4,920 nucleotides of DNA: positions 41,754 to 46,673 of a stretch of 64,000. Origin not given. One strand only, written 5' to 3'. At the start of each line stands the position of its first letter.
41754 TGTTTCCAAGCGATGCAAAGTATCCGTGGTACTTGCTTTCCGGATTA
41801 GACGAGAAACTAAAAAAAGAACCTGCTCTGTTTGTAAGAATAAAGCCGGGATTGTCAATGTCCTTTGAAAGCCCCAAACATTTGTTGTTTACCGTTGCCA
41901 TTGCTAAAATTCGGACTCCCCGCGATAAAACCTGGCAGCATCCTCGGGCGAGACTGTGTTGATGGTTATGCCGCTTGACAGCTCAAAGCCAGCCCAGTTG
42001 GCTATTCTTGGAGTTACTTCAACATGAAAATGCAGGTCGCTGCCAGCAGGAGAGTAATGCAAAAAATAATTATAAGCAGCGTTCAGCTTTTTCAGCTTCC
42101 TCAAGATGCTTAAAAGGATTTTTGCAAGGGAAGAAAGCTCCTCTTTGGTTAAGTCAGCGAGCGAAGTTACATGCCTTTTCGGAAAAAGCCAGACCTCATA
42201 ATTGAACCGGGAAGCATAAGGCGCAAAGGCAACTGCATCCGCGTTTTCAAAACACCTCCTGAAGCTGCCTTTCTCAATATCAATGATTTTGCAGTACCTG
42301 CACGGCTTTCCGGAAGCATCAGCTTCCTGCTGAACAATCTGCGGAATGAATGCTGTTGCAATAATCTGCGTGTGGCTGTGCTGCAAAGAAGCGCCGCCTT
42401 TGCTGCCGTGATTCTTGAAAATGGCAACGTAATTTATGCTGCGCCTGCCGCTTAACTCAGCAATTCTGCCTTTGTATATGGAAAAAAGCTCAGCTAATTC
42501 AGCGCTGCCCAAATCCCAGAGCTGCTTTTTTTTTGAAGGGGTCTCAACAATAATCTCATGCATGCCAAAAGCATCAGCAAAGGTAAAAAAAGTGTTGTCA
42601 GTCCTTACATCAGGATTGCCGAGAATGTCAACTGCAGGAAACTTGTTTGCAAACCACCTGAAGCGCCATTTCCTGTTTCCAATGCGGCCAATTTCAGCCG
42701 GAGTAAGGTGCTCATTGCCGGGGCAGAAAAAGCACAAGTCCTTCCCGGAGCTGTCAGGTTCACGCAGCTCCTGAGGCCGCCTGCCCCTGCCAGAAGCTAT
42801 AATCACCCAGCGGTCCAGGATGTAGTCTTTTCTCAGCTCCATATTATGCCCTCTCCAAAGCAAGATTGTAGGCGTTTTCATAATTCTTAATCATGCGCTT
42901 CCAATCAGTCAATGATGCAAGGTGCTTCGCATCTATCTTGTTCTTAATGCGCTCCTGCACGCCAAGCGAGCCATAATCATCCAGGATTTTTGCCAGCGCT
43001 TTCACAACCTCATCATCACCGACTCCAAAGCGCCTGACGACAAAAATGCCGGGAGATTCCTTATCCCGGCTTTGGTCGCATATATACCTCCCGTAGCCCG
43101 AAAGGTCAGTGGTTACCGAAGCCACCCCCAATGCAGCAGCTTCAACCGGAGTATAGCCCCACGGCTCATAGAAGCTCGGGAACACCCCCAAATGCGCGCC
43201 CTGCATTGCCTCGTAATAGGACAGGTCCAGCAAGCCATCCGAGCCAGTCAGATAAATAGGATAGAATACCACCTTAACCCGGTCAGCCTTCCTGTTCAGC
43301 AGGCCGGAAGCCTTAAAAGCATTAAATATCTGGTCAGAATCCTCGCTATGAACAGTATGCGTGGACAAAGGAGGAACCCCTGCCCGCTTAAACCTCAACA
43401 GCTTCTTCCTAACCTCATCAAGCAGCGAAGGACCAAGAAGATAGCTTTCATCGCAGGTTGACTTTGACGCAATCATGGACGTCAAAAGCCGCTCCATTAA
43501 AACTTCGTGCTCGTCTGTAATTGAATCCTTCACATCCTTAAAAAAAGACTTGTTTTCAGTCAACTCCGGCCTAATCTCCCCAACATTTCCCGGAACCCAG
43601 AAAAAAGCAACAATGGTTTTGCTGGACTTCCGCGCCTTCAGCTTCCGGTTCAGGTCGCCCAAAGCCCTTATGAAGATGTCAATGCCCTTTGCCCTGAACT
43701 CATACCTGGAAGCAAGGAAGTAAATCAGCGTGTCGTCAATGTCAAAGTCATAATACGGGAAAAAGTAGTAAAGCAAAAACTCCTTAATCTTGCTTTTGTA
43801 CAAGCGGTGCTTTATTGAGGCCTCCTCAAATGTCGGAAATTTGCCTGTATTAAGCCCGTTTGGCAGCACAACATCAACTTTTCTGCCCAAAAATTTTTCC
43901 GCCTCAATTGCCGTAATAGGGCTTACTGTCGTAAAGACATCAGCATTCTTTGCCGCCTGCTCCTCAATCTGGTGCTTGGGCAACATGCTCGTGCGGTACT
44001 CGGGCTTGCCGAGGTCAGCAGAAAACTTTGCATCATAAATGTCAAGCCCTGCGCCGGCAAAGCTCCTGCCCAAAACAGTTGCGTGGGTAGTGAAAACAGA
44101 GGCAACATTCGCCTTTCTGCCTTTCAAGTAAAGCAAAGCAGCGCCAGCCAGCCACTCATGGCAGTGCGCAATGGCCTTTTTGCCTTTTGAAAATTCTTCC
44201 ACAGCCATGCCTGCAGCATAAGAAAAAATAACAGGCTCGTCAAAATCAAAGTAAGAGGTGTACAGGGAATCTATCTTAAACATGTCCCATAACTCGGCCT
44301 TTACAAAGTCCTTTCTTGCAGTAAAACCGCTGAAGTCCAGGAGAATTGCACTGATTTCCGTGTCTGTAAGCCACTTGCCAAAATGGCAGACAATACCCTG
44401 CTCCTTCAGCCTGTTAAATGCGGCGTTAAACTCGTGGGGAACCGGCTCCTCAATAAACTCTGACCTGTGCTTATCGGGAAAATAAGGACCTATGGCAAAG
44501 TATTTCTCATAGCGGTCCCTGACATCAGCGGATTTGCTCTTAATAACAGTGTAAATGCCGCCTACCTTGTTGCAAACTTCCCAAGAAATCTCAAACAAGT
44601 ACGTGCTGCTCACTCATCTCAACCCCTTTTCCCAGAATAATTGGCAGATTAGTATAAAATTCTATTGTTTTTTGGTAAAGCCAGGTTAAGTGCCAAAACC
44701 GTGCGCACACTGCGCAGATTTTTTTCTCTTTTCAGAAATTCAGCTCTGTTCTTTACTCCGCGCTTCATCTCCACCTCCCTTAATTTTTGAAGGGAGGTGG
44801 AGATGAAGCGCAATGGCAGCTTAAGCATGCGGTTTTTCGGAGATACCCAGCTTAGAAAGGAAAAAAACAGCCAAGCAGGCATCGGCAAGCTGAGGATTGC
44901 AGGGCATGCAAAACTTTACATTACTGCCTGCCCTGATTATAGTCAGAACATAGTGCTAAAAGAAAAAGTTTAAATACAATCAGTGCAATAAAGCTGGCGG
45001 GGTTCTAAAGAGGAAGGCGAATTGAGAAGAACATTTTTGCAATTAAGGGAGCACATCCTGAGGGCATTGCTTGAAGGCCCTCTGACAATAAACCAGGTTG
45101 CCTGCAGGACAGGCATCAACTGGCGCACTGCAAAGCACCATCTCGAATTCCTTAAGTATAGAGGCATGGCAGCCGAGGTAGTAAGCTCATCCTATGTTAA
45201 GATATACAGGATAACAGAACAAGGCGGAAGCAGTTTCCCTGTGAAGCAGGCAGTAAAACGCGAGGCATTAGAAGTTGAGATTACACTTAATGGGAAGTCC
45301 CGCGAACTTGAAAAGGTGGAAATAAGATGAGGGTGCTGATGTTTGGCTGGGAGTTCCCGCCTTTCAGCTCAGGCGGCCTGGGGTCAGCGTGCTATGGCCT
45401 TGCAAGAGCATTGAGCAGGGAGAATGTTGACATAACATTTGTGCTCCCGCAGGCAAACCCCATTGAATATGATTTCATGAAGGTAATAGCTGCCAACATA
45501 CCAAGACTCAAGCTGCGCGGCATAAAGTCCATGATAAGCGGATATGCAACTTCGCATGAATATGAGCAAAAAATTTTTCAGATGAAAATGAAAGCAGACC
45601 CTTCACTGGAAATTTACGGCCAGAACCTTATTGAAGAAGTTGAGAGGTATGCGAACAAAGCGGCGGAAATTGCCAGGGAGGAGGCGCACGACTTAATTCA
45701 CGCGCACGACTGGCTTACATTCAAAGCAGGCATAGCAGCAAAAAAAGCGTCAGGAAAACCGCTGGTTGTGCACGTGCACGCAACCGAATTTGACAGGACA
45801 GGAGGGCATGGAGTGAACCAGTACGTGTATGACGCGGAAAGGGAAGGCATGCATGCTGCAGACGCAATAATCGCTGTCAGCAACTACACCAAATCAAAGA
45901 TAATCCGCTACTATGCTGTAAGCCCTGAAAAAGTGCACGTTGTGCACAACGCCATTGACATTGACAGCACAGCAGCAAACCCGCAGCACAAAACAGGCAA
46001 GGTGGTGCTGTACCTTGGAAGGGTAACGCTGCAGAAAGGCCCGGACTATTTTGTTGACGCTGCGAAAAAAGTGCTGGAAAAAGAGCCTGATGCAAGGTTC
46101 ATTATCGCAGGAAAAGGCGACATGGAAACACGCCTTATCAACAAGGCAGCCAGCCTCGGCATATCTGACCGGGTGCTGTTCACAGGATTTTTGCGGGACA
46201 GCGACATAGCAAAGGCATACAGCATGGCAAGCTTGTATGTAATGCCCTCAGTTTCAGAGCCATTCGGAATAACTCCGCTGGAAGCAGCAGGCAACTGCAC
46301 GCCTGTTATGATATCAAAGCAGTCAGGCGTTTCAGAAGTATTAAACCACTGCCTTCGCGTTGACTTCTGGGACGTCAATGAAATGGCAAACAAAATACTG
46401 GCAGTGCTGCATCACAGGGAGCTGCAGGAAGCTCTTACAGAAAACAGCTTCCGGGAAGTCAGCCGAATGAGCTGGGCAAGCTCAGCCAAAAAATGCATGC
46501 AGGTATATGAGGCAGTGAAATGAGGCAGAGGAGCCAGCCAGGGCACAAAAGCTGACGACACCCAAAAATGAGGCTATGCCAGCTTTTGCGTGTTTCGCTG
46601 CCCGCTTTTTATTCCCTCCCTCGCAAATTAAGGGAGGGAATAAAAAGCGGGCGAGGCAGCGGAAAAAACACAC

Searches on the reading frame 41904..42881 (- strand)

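Call 91: search_protein_families(library=pfam, proteins=[window:41904-42881:-], max_evalue=0.001)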
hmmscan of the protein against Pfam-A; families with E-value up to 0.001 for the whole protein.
window:41904-42881:- (325 aa): 6 families
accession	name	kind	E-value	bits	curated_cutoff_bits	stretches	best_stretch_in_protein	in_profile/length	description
PF16268.10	DUF4921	-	9.8e-15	54.8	28.5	1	146-314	218-388/425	Domain of unknown function (DUF4921)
PF01087.27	GalP_UDP_transf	-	6.2e-14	53.3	22.1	1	31-180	29-184/184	Galactose-1-phosphate uridyl transferase, N-terminal domain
PF11969.13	DcpS_C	-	8.4e-08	33.1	24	1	194-287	2-99/114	Scavenger mRNA decapping enzyme C-term binding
PF01230.28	HIT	-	1.8e-07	32.2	21.5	0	211-287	10-92/98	HIT domain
PF16285.10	DUF4931_N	-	5.9e-07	30.1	24.1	1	95-175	42-120/124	Domain of unknown function (DUF4931) N-terminal domain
PF02744.22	GalP_UDP_tr_C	-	3.8e-05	23.9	29.2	1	208-289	29-119/165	Galactose-1-phosphate uridyl transferase, C-terminal domain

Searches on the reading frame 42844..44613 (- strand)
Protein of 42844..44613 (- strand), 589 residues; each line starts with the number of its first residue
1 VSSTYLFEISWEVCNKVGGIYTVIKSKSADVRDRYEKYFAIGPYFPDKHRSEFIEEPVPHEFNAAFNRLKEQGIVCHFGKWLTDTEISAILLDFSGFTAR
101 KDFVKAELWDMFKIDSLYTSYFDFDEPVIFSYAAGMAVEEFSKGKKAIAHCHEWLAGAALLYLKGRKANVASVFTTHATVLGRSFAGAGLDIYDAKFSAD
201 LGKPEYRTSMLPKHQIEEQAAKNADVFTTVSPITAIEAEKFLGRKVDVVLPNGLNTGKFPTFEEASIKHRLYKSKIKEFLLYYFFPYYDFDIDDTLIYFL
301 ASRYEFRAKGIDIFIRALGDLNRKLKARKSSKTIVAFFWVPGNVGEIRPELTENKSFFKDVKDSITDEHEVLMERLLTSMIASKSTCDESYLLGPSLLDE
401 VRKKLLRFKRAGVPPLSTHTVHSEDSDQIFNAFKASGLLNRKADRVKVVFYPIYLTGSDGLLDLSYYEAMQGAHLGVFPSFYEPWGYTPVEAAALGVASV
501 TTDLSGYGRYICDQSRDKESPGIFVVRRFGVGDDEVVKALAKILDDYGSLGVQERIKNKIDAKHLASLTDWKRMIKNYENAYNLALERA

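Call 6: search_protein_families(library=pfam, proteins=[window:42844-44613:-], max_evalue=0.001)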
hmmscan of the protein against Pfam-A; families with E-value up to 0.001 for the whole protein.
window:42844-44613:- (589 aa): 6 families
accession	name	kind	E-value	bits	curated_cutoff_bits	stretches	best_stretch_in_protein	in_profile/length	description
PF05693.19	Glycogen_syn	-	1.4e-145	486.9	27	1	8-589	1-586/639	Glycogen synthase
PF08323.17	Glyco_transf_5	-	6.4e-11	42.9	22.7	1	106-239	86-225/239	Starch synthase catalytic domain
PF00534.26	Glycos_transf_1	-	6.5e-09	36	26.4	1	468-547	88-159/172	Glycosyl transferases group 1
PF13692.12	Glyco_trans_1_4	-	2.3e-07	31.6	27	1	467-545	71-141/142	Glycosyl transferases group 1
PF20706.3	GT4-conflict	-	8.1e-07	28.8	26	1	469-548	278-359/385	Family 4 Glycosyltransferase in conflict systems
PF13439.12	Glyco_transf_4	-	8.1e-06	26.4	28.5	1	141-256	68-168/170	Glycosyltransferase Family 4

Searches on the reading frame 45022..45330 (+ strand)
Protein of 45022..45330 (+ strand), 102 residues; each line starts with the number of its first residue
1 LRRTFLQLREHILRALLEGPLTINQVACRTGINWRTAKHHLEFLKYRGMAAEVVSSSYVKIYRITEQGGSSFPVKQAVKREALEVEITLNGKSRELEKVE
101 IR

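Call 6: search_protein_families(library=pfam, proteins=[window:45022-45330:+], max_evalue=0.001)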
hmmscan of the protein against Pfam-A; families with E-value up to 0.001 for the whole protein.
window:45022-45330:+ (102 aa): 1 family
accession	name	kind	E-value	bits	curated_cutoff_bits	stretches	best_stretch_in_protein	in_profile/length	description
PF01022.26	HTH_5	-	6.7e-06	26.3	22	1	11-48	6-43/47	Bacterial regulatory protein, arsR family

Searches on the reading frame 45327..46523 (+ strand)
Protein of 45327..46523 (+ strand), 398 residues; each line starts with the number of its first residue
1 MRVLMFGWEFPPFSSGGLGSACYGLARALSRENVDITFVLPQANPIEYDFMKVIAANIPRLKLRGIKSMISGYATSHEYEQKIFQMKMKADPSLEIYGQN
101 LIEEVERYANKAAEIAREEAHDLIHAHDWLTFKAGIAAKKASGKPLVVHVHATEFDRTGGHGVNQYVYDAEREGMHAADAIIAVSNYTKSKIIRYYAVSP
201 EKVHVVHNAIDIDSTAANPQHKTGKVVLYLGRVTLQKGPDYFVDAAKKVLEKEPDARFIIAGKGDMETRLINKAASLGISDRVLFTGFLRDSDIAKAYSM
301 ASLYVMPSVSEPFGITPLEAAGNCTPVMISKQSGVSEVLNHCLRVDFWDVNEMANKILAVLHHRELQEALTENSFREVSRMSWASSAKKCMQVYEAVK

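Call 6: search_protein_families(library=pfam, proteins=[window:45327-46523:+], max_evalue=0.001)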
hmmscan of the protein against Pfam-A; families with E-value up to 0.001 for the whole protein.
window:45327-46523:+ (398 aa): 7 families
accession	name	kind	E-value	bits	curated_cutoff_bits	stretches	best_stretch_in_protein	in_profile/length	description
PF00534.26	Glycos_transf_1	-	8.3e-37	126.8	26.4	1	218-374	9-169/172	Glycosyl transferases group 1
PF13692.12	Glyco_trans_1_4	-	3.1e-29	102.5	27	1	225-362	2-141/142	Glycosyl transferases group 1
PF13439.12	Glyco_transf_4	-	1.5e-25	90.6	28.5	1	107-213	59-169/170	Glycosyltransferase Family 4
PF20706.3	GT4-conflict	-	2.4e-21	76.6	26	1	113-346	74-327/385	Family 4 Glycosyltransferase in conflict systems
PF08323.17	Glyco_transf_5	-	2.1e-19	70.6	22.7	1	2-196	1-228/239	Starch synthase catalytic domain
PF13579.12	Glyco_trans_4_4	-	1.9e-18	67.8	29.7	1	16-208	1-157/158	Glycosyl transferase 4-like domain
PF13524.12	Glyco_trans_1_2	-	0.00084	19.7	25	0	250-379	9-130/144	Glycosyl transferase-like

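Call 42: search_solved_structures(query=window:45327-46520:+, max_evalue=1e-10)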
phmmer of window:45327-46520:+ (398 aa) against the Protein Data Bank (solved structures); distinct sequences matched with E-value up to 1e-10: 16.
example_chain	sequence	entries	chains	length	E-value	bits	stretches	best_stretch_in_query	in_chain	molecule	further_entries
6tvp_A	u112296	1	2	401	4.2e-20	75.6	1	117-341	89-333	Alpha-maltose-1-phosphate synthase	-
2bis_A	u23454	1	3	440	7.7e-16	61.6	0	224-394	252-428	GLGA GLYCOGEN SYNTHASE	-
3fro_A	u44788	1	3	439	7.9e-16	61.6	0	224-394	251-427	GlgA glycogen synthase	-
3l01_A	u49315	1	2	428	1.1e-15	61.1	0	224-394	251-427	GlgA glycogen synthase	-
3c4q_A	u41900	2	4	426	2.6e-15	59.8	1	119-395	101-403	Predicted glycosyltransferases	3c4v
3c48_A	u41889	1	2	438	2.8e-15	59.7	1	119-395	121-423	Predicted glycosyltransferases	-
7qsg_A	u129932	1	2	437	9.4e-14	54.7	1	179-396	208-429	D-inositol 3-phosphate glycosyltransferase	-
7qnt_AAA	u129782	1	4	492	2e-13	53.6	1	144-373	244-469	TarM(Se)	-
7qd7_AAA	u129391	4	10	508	2.2e-13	53.5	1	144-373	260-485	TarM(Se)_G117R | TarM(Se)_G117R-4RboP | TarM(Se)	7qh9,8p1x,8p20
2jjm_A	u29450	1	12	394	7.8e-13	51.7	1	109-377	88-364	GLYCOSYL TRANSFERASE, GROUP 1 FAMILY PROTEIN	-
3mbo_A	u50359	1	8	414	9.3e-13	51.5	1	109-377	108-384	Glycosyltransferase, group 1 family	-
4n9w_A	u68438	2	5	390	3.5e-12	49.6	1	121-397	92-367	GDP-mannose-dependent alpha-(1-2)-phosphatidylinositol mannosyltransferase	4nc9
2gej_A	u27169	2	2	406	3.9e-12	49.4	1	121-397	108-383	PHOSPHATIDYLINOSITOL MANNOSYLTRANSFERASE (PimA)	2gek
5d00_A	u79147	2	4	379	2.6e-11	46.7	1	109-396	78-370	N-acetyl-alpha-D-glucosaminyl L-malate synthase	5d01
6n1x_A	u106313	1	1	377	7.8e-11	45.1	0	109-379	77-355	Glycosyltransferase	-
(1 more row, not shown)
